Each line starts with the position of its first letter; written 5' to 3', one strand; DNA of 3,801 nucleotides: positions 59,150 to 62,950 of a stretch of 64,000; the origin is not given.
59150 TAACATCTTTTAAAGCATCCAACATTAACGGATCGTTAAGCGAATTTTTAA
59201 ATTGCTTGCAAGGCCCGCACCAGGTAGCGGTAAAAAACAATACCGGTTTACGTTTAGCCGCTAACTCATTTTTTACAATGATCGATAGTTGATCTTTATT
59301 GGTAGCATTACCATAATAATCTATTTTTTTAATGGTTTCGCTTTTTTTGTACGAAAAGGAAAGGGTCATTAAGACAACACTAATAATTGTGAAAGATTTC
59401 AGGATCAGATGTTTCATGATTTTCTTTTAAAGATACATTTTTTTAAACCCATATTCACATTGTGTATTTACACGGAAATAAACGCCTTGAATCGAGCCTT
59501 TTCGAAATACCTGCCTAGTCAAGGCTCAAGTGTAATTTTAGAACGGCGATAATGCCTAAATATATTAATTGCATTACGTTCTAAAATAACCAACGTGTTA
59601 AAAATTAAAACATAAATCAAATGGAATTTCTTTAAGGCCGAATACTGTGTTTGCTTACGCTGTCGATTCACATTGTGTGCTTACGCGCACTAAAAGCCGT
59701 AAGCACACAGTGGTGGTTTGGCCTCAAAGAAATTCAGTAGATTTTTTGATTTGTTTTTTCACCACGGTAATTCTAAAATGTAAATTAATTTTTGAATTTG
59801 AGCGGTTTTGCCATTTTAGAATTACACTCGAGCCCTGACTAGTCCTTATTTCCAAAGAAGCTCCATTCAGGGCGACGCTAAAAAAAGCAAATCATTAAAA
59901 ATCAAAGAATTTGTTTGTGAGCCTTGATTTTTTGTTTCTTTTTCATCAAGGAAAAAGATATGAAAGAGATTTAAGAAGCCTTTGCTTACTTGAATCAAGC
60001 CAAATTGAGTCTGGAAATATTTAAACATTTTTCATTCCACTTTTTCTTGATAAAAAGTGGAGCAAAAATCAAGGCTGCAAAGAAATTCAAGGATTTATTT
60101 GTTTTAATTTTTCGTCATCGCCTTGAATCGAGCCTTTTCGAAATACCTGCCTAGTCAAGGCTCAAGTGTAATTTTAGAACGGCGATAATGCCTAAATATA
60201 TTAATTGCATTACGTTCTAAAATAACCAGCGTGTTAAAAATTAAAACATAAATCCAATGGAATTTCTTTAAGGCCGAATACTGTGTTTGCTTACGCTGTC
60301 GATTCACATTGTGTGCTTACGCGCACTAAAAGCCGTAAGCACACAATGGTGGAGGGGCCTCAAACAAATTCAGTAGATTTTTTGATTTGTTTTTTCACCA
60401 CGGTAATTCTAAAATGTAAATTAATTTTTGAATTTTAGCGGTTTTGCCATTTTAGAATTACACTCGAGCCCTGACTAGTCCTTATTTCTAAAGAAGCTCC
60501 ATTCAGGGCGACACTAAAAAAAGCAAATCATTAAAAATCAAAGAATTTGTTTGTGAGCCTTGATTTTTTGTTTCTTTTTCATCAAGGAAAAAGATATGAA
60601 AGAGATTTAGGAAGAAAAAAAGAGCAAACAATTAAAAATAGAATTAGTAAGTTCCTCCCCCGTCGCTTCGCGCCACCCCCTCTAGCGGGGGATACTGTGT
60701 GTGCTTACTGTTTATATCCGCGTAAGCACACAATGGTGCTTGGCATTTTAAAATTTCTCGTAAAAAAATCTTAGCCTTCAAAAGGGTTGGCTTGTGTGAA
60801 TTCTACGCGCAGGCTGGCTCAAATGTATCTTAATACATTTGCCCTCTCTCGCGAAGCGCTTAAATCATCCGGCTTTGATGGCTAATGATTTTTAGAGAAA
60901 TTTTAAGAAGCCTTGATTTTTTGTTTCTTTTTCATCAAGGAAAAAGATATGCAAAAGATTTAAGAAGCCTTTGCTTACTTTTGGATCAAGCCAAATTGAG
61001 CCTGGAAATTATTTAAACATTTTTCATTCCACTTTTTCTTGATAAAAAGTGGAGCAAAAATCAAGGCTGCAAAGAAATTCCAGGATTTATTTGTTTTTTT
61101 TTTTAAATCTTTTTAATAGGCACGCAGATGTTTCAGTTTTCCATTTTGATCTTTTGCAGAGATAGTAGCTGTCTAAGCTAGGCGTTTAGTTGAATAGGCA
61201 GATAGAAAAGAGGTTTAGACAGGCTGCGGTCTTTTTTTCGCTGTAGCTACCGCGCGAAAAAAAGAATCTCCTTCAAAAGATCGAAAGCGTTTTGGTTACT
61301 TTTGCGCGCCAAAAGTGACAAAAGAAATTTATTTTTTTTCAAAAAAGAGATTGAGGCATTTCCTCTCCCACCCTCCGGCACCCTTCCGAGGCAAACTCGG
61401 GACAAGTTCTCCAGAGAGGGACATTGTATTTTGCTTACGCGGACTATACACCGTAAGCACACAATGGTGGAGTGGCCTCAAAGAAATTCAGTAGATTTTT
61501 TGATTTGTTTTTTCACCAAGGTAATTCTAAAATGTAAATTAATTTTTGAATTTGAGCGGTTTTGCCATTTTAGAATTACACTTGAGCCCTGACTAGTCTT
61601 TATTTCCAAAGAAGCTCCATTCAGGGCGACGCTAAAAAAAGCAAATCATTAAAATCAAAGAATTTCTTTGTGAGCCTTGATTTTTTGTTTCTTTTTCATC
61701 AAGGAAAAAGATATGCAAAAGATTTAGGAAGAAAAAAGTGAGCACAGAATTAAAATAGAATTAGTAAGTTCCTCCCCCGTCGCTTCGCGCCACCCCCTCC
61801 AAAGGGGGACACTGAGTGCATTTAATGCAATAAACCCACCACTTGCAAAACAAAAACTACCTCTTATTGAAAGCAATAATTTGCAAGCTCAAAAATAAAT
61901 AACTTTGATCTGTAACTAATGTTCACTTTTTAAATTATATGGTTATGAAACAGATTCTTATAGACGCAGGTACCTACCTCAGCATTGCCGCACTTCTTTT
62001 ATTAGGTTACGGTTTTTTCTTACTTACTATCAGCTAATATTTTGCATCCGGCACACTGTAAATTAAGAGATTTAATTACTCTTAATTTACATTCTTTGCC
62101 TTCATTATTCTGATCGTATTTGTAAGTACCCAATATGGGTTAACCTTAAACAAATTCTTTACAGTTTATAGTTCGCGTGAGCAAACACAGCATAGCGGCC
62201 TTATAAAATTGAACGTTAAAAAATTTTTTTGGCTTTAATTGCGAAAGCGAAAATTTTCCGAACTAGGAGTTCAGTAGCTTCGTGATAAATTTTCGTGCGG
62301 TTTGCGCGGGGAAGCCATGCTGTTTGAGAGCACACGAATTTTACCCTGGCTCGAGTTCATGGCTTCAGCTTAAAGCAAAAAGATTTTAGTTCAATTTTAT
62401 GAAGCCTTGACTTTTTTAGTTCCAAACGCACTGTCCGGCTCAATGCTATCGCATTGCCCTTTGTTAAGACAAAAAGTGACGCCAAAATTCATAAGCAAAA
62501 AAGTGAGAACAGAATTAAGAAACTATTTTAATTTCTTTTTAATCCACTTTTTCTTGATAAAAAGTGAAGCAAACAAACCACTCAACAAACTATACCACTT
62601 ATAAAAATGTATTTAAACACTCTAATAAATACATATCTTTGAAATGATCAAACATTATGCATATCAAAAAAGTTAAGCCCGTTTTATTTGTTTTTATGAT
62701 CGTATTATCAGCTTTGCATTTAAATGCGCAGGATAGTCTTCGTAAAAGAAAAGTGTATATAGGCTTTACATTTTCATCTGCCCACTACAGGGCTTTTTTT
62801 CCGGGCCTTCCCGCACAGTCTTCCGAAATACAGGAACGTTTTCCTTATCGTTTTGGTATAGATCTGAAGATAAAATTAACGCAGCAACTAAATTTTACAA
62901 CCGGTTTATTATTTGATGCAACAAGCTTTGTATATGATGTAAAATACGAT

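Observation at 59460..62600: ~3.1-kb nearly ORF-free zone packed with mosaic tandem and dispersed repeats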

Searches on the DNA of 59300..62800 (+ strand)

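Call 5: search_rna_families(source=window, start=59300, end=62800, threshold=evalue, max_evalue=1, show_alignments=3)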
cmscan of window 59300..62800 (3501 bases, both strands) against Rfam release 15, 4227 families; matches with E-value up to 1: 6.
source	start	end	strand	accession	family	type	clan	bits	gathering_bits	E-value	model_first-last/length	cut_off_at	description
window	59892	60102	-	RF04097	MIR2630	Gene; miRNA;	-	32.2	144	0.00089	1-229/229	no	MIR2630 microRNA precursor family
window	61505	61600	+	RF01941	MIR1223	Gene; miRNA;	-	26.1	77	0.0051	1-102/102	no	MIR1223 microRNA precursor family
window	59893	60103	+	RF04097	MIR2630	Gene; miRNA;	-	25.2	144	0.043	1-229/229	no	MIR2630 microRNA precursor family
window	59925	60071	-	RF04171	MIR1509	Gene; miRNA;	-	22.6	87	0.42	1-121/121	no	MIR1509 microRNA precursor family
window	61769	61812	-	RF01762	whalefall-1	Gene; sRNA;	-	21.1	37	0.032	1-56/56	no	Whalefall-1 RNA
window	59852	60141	+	RF04207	MIR5048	Gene; miRNA;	-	19.7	160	0.13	1-356/356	no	MIR5048 microRNA precursor family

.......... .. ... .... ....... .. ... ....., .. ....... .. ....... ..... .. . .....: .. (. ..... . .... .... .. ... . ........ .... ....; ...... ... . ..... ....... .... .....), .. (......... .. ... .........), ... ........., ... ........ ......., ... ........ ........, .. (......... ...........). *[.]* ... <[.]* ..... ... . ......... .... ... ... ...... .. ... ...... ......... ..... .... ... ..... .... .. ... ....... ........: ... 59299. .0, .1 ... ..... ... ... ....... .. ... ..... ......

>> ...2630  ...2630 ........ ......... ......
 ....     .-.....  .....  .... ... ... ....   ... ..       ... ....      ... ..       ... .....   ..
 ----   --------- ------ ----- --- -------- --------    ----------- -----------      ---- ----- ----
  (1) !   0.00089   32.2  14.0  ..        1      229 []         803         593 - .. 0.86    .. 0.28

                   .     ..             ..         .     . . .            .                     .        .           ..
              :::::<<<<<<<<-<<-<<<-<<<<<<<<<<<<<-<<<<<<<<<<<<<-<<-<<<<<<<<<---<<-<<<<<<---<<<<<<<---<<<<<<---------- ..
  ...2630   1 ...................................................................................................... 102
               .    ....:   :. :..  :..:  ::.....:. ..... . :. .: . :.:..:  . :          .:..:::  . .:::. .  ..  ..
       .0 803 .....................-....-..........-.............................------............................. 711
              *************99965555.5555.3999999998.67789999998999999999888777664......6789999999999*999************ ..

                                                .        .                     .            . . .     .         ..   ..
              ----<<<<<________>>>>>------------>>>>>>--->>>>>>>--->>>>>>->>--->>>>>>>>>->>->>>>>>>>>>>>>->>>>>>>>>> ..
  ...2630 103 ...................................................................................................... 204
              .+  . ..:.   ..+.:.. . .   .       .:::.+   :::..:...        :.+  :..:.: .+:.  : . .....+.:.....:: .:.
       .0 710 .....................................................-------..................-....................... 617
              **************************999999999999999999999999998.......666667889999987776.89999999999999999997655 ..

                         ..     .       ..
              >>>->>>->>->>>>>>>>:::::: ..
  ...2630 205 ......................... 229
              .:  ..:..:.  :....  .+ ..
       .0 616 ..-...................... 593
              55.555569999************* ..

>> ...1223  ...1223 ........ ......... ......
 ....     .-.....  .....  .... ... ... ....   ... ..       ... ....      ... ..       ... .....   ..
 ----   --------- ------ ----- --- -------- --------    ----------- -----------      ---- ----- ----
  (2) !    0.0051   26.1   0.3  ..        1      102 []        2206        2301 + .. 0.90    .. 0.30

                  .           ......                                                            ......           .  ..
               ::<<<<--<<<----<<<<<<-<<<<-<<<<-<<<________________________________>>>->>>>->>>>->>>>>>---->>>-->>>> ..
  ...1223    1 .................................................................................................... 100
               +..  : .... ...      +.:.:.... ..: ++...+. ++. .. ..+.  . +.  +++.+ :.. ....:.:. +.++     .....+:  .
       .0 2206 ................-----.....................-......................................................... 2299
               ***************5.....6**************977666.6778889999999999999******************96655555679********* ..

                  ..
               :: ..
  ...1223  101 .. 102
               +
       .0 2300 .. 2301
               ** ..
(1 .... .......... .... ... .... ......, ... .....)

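Call 46: search_dna_similar(query=window:59440-62600:+, collection=plasmids, mode=distant, max_evalue=0.001)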
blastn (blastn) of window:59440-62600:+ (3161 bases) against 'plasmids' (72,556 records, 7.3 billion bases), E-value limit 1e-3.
Records with a match: 2; places in all: 3; records where one place covers at least 80% of the query: 0.
Best place of each record, by identity: 80-90% 2.
By first word of the organism name: Persicobacter 1; Marivirga 1.
By predicted mobility (MOB-suite, as given by PLSDB): non-mobilizable 2.
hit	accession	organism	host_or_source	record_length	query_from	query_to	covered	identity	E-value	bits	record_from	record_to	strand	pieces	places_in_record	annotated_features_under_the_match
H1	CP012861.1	Persicobacter sp. JZB09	cell culture,soil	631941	481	2280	6%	88.6%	1e-4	228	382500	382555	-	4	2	record has no annotation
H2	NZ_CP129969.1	Marivirga sp. BKB1-2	Sea mud,Sea mud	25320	591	1628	3%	87.0%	5e-4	111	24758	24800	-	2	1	none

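Call 47: search_dna_similar(query=window:59440-62600:+, collection=phages, mode=distant, max_evalue=0.001)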
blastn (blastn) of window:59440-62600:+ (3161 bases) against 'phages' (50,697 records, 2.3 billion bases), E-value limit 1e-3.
No match.

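Call 48: get_annotated_region(hit=H1, flank=1500)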
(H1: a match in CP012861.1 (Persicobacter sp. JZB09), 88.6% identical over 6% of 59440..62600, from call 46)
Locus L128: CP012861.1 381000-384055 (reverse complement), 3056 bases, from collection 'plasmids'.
description: Persicobacter sp. JZB09 plasmid JZB09-Plasmid3, complete sequence
organism: Persicobacter sp. JZB09 (NCBI taxid 1085624)
taxonomy: Bacteria; Bacteroidota; Cytophagia; Cytophagales; Persicobacteraceae; Persicobacter; Persicobacter sp. JZB09
host: -; source: cell culture,soil; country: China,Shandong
typing (MOB-suite, as given by PLSDB): non-mobilizable
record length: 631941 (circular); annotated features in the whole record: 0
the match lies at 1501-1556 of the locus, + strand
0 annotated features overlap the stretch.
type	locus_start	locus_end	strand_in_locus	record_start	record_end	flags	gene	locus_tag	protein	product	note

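Call 49: get_annotated_region(hit=H2, flank=1500)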
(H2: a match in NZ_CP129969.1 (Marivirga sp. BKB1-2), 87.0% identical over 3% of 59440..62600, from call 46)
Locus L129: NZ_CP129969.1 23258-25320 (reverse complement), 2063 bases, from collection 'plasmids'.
description: Marivirga sp. BKB1-2 plasmid p1, complete sequence
organism: Marivirga sp. BKB1-2 (NCBI taxid 3059076)
taxonomy: Bacteria; Bacteroidota; Cytophagia; Cytophagales; Marivirgaceae; Marivirga; Marivirga sp. BKB1-2
host: -; source: Sea mud,Sea mud; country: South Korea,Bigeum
typing (MOB-suite, as given by PLSDB): non-mobilizable
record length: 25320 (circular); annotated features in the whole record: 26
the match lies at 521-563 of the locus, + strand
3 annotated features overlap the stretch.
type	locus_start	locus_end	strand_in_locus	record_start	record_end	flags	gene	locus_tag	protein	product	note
CDS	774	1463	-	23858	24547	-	-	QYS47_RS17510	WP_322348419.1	hypothetical protein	-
CDS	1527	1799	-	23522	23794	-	-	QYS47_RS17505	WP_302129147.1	helix-turn-helix domain-containing protein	-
CDS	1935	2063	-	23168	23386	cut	-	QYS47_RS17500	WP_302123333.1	hypothetical protein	-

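Call 64: search_dna_similar(query=L128:1380-1600:+, collection=plasmids, mode=distant, max_evalue=0.001, max_rows=15)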
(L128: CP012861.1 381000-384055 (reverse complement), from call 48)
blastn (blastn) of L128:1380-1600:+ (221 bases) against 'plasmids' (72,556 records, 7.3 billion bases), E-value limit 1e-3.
Records with a match: 6; places in all: 36; records where one place covers at least 80% of the query: 5.
Best place of each record, by identity: >=99% 1; 80-90% 5.
By first word of the organism name: Persicobacter 5; Sulfurovum 1.
By predicted mobility (MOB-suite, as given by PLSDB): non-mobilizable 6.
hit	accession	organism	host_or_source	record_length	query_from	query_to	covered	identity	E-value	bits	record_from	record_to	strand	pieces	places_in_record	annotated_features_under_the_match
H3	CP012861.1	Persicobacter sp. JZB09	cell culture,soil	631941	1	221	100%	100.0%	6e-109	399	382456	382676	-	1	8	record has no annotation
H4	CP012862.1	Persicobacter sp. JZB09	cell culture,soil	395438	1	221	100%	89.6%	2e-63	355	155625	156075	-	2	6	record has no annotation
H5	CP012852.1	Persicobacter sp. JZB09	cell culture,soil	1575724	1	221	100%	89.2%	3e-75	288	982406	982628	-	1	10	none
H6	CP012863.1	Persicobacter sp. JZB09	cell culture,soil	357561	1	221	100%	88.3%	4e-73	280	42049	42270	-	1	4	record has no annotation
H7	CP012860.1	Persicobacter sp. JZB09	cell culture,soil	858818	1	221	100%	86.5%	1e-67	262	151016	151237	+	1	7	record has no annotation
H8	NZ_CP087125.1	Sulfurovum mangrovi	Mangrove sediment,mangrove sediment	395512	128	171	20%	88.6%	3e-5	55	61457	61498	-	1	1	none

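Call 101: build_rna_model(alignment_id=A5, structure=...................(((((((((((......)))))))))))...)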
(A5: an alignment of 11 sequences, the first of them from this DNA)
Model R1 built from alignment A5 (11 sequences, 50 columns); structure: as given.
model positions 45; base pairs 11; branch points 0; effective number of sequences 10.73; information 1.223 bits per position. Calibrated on 0.2 Mb of random sequence (short: E-values are rough).
structure used (alignment columns):
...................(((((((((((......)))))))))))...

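Call 102: build_rna_model(alignment_id=A4, structure=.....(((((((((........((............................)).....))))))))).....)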
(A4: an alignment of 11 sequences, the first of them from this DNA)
Model R2 built from alignment A4 (11 sequences, 73 columns); structure: as given.
model positions 50; base pairs 11; branch points 0; effective number of sequences 11; information 0.913 bits per position. Calibrated on 0.2 Mb of random sequence (short: E-values are rough).
structure used (alignment columns):
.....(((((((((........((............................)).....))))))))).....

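Call 103: search_with_rna_model(model_id=R1, source=window, max_evalue=1, filters=off)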
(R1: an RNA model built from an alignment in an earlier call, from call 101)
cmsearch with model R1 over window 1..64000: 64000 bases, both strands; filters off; matches with E-value up to 1: 15.
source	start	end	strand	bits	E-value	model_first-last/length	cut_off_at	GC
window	60033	60077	-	65.3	7.2e-14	1-45/45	no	0.36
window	61025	61069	-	65.3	7.2e-14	1-45/45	no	0.36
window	59919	59963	+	61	7.7e-13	1-45/45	no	0.29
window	60555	60599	+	61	7.7e-13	1-45/45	no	0.29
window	61672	61716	+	59.5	1.7e-12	1-45/45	no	0.31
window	60908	60952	+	58.4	3.2e-12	1-45/45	no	0.29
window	62540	62573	-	31.8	7.4e-06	12-45/45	no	0.26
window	60965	61002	+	22.6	0.0012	1-45/45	no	0.42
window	61290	61321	+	19.5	0.0068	11-45/45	no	0.41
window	62402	62428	+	13.8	0.16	1-45/45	no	0.37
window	6147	6164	-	13.1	0.24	21-38/45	no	0.22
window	60027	60063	+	12.1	0.39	9-45/45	no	0.3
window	61019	61055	+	12.1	0.39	9-45/45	no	0.3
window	63917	63950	+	11.5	0.54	1-45/45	no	0.32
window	47119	47159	-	10.7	0.85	1-45/45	no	0.2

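Call 104: search_with_rna_model(model_id=R2, source=window, max_evalue=1, filters=off)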
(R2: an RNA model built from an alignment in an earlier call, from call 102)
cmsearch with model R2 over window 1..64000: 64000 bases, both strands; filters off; matches with E-value up to 1: 5.
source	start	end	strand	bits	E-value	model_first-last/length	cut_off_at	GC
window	62308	62369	+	49.4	7.5e-13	1-50/50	no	0.53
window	11869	11901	-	16.7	0.016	1-50/50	no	0.24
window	16858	16907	+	13.6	0.14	1-50/50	no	0.38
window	60696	60734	+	13.3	0.18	1-50/50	no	0.41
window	28962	28998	+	12.6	0.3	1-50/50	no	0.32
